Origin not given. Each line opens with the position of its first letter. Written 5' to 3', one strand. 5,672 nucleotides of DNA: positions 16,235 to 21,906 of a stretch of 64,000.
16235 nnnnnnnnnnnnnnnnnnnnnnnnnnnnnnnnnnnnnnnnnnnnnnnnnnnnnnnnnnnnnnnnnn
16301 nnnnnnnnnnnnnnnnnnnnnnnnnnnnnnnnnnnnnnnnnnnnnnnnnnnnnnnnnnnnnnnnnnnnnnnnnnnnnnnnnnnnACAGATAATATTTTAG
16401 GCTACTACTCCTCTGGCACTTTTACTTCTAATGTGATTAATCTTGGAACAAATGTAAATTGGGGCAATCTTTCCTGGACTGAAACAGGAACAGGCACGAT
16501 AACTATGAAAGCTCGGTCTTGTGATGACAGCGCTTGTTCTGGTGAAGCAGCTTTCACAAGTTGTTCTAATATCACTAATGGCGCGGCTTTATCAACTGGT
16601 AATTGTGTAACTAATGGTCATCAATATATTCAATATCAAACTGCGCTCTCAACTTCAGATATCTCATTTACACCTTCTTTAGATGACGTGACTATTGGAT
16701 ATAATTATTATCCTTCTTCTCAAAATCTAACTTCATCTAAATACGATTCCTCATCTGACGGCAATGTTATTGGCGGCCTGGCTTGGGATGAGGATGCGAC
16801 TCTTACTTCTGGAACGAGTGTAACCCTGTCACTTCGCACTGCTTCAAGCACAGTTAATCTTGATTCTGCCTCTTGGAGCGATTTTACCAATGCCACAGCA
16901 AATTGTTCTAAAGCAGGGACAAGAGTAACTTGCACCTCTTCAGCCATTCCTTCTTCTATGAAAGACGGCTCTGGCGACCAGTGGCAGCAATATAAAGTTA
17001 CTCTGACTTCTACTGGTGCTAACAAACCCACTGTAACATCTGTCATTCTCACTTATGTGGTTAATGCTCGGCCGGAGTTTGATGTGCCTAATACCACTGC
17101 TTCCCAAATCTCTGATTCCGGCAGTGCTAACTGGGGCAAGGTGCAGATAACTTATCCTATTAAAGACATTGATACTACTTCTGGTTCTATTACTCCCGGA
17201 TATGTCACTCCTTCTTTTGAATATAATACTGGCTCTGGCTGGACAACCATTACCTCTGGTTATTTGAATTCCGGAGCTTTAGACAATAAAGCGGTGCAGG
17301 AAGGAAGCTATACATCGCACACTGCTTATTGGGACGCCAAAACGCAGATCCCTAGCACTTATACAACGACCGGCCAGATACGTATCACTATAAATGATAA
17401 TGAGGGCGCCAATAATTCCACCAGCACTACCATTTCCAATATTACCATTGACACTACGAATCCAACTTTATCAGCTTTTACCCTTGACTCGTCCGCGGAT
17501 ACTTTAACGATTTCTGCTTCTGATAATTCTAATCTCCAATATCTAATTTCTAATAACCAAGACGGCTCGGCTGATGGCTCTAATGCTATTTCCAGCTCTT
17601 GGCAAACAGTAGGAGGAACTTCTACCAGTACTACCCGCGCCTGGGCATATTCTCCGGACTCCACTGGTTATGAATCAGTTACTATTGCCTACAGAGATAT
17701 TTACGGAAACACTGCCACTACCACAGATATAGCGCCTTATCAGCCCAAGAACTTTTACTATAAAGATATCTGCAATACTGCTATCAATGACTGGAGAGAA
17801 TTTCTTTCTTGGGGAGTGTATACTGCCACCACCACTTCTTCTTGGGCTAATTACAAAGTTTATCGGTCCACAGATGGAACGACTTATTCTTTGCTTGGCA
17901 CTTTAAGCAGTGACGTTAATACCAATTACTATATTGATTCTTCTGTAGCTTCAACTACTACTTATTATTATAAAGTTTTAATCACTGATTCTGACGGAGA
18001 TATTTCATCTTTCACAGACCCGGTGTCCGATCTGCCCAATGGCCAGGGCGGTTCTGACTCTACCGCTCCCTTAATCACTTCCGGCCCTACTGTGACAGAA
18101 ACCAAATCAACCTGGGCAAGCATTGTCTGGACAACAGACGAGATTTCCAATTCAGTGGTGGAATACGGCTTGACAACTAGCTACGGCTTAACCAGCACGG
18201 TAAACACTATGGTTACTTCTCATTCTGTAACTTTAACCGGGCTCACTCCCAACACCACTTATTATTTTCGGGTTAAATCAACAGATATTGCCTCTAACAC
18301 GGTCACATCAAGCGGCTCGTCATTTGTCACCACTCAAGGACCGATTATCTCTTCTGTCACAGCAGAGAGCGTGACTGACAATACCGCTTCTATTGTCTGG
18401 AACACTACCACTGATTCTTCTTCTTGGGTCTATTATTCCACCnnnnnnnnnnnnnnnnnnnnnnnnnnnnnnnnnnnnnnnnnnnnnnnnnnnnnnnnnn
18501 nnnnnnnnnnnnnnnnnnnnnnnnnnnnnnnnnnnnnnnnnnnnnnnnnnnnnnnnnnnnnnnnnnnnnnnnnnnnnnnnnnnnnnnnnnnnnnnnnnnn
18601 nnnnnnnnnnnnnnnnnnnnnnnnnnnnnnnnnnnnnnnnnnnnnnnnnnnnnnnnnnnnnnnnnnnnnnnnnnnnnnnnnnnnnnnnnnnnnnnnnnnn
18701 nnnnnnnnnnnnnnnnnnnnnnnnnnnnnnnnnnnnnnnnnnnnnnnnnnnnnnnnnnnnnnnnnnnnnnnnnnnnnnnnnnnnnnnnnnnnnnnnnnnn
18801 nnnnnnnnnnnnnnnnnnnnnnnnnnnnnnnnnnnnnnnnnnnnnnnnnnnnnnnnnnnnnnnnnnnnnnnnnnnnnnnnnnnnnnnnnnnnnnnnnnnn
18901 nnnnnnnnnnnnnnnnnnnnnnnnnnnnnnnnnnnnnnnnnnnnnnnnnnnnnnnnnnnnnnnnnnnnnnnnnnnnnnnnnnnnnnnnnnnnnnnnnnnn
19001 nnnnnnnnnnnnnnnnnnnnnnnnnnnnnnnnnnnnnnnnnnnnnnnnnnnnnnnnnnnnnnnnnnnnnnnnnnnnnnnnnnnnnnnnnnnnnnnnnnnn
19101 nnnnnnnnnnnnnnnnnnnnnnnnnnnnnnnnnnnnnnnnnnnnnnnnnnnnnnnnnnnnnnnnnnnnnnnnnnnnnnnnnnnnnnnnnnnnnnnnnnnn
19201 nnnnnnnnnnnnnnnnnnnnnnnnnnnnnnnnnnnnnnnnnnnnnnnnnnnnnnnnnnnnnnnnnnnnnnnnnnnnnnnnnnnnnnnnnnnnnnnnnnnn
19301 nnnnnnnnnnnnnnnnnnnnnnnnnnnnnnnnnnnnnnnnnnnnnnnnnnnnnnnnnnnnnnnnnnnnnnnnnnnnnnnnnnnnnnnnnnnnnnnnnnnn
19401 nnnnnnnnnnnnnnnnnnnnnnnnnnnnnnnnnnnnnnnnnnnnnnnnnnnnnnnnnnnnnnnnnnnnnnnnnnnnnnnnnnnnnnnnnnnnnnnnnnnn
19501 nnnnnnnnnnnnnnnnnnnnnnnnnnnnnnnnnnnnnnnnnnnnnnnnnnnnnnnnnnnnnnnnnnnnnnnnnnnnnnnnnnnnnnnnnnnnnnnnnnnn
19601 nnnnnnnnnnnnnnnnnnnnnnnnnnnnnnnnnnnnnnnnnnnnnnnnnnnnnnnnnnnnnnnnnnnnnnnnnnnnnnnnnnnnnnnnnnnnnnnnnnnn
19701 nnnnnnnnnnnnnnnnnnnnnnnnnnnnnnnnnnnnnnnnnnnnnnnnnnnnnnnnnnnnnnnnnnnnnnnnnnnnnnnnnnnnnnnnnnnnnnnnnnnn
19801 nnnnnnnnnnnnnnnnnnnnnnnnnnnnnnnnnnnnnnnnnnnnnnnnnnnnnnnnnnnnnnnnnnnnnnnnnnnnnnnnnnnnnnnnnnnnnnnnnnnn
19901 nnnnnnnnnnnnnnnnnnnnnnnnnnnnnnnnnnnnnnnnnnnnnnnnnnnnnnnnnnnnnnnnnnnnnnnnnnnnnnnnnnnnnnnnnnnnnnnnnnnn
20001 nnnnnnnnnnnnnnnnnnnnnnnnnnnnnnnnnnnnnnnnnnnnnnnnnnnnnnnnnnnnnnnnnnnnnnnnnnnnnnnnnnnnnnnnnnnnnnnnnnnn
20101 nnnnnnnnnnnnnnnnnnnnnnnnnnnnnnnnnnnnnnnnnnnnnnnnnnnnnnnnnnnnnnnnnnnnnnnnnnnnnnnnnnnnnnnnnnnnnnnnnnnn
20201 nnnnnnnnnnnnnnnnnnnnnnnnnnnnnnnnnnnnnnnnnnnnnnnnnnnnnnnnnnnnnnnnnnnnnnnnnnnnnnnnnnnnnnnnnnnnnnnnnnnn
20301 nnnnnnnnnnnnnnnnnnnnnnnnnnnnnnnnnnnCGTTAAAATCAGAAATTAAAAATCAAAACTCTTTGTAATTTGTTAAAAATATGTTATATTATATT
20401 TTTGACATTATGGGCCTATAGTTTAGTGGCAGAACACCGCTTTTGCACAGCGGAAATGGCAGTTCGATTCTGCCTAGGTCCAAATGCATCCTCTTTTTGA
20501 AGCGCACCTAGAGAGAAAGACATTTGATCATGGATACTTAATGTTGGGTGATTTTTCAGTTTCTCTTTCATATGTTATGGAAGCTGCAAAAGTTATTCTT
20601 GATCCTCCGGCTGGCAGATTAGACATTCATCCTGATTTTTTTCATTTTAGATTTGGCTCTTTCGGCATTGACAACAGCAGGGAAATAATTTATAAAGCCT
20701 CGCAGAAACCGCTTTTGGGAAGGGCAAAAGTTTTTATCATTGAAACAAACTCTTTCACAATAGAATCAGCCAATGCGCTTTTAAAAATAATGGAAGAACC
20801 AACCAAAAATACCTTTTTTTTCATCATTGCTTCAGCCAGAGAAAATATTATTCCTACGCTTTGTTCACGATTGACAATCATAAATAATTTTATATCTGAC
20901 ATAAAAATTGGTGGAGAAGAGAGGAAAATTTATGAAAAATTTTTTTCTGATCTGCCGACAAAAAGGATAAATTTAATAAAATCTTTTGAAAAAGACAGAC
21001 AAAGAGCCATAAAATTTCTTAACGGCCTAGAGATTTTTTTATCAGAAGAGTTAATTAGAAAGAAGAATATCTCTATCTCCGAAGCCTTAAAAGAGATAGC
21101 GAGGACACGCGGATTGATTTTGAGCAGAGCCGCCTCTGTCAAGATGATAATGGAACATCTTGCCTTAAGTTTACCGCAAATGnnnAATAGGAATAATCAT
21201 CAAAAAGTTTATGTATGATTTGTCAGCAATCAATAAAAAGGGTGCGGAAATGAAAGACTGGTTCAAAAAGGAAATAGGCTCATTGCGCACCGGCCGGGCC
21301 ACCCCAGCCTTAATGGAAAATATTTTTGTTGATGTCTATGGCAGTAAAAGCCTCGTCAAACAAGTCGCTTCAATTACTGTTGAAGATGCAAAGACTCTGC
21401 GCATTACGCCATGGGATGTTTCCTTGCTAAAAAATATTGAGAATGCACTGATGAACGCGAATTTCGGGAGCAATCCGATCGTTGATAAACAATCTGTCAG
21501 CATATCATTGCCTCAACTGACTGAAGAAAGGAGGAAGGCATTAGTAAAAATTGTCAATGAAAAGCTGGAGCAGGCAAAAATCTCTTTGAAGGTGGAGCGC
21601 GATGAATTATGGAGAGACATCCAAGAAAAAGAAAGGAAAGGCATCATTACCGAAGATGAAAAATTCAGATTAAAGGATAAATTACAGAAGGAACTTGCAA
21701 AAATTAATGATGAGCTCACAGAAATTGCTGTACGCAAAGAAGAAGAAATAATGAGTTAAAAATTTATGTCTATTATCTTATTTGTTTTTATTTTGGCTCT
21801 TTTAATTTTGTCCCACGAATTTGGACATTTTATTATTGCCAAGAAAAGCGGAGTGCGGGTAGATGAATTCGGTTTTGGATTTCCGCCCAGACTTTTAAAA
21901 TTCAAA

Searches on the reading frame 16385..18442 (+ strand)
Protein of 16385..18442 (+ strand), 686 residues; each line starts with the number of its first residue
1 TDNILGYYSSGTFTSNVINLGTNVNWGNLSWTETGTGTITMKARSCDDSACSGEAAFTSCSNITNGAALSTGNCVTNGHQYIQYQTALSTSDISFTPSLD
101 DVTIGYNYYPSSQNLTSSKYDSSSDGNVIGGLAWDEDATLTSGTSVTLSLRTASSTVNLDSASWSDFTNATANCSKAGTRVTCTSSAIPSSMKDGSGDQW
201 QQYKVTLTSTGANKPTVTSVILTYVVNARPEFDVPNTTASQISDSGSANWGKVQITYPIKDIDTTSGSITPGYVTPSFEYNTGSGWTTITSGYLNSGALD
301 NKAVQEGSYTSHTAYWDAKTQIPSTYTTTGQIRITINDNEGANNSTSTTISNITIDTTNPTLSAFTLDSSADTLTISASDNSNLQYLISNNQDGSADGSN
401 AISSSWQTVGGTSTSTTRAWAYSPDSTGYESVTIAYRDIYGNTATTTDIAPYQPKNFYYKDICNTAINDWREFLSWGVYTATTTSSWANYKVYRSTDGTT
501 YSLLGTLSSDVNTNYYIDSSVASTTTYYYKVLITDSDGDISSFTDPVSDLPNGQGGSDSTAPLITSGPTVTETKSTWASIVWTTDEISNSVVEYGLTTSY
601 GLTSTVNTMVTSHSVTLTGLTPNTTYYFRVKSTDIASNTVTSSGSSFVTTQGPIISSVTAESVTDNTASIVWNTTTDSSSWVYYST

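Call 74: find_homologous_proteins(query=window:16385-18442:+, max_evalue=1e-10)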
Query window:16385-18442:+ (686 aa): 33 proteins with E <= 1e-10 among 8000 candidates.
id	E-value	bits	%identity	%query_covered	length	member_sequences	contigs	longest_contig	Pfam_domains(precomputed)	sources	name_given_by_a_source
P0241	1.9e-195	669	65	67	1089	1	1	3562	PF25059.2,PF23376.2,PF16794.12,PF00041.28,PF16656.12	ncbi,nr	ncbi:fibronectin type III domain-containing protein, partial [Patescibacteria group bacterium]|nr:fi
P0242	6.2e-159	549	41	99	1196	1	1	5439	PF16655.13,PF25059.2,PF23376.2,PF25788.3,PF00041.28,PF16656.12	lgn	-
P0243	1.9e-156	540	54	67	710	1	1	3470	PF00041.28,PF16656.12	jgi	jgi:titin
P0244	1.1e-118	416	41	99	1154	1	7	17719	PF13964.13,PF16656.12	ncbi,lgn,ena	-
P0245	1.2e-116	409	36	98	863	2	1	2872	PF00041.28,PF16656.12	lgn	-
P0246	2.9e-104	368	44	72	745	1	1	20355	-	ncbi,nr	ncbi:MAG: hypothetical protein HY773_00005, partial [Candidatus Terrybacteria bacterium]|nr:hypothet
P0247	2.1e-95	339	53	50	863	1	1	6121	PF00415.25,PF13540.13,PF25390.2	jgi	jgi:alpha-tubulin suppressor-like RCC1 family protein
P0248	2.8e-93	332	41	75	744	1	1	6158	-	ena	-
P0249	7.0e-87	311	49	58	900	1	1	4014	PF00415.25,PF13540.13,PF25384.2,PF25390.2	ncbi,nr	ncbi:MAG: hypothetical protein KBC06_02985, partial [Candidatus Pacebacteria bacterium]|nr:hypotheti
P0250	4.4e-84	301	38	72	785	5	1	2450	PF16655.13,PF23376.2,PF00041.28,PF16656.12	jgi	jgi:hypothetical protein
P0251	9.8e-82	294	54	44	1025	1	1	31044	PF13385.14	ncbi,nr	ncbi:LamG domain-containing protein, partial [Candidatus Wolfebacteria bacterium]|nr:LamG domain-con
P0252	4.1e-71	259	39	68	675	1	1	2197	-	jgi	jgi:hypothetical protein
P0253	5.7e-71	258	40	68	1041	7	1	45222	PF00415.25,PF13540.13,PF25384.2,PF25390.2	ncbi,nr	ncbi:MAG: Regulator of chromosome condensation RCC1 [Parcubacteria group bacterium GW2011_GWA1_44_13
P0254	7.0e-70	254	37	80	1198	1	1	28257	PF00415.25,PF13540.13,PF25384.2,PF25390.2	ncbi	-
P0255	2.0e-69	253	35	53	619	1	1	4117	-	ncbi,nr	ncbi:hypothetical protein K8R62_03840, partial [bacterium]|nr:hypothetical protein [bacterium]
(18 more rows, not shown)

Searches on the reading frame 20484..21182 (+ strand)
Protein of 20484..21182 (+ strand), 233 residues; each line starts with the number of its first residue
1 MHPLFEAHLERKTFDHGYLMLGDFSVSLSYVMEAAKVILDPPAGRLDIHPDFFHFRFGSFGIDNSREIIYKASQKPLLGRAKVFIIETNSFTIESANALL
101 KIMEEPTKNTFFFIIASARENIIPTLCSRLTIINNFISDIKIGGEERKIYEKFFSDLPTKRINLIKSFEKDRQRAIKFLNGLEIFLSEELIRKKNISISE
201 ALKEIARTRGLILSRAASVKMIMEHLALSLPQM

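Call 36: search_protein_families(library=pfam, proteins=[window:20484-21182:+], max_evalue=0.001)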
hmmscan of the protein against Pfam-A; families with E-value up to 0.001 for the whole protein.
window:20484-21182:+ (233 aa): 1 family
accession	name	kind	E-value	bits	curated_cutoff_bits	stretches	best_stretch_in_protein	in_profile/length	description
PF13177.12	DNA_pol3_delta2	-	1.6e-17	64.4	27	1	49-134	68-156/161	DNA polymerase III, delta subunit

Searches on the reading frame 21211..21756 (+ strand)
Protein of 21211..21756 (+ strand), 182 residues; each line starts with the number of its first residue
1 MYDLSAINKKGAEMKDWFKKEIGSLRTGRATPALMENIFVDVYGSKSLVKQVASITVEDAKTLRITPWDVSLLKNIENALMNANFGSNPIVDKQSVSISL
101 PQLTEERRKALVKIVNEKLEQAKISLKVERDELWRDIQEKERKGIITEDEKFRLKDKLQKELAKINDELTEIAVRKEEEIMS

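Call 36: search_protein_families(library=pfam, proteins=[window:21211-21756:+], max_evalue=0.001)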
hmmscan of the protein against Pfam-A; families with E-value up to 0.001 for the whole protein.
window:21211-21756:+ (182 aa): 1 family
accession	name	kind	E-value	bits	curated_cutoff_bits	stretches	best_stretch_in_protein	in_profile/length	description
PF01765.24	RRF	-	2.7e-45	154.6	29.7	1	18-181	1-164/164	Ribosome recycling factor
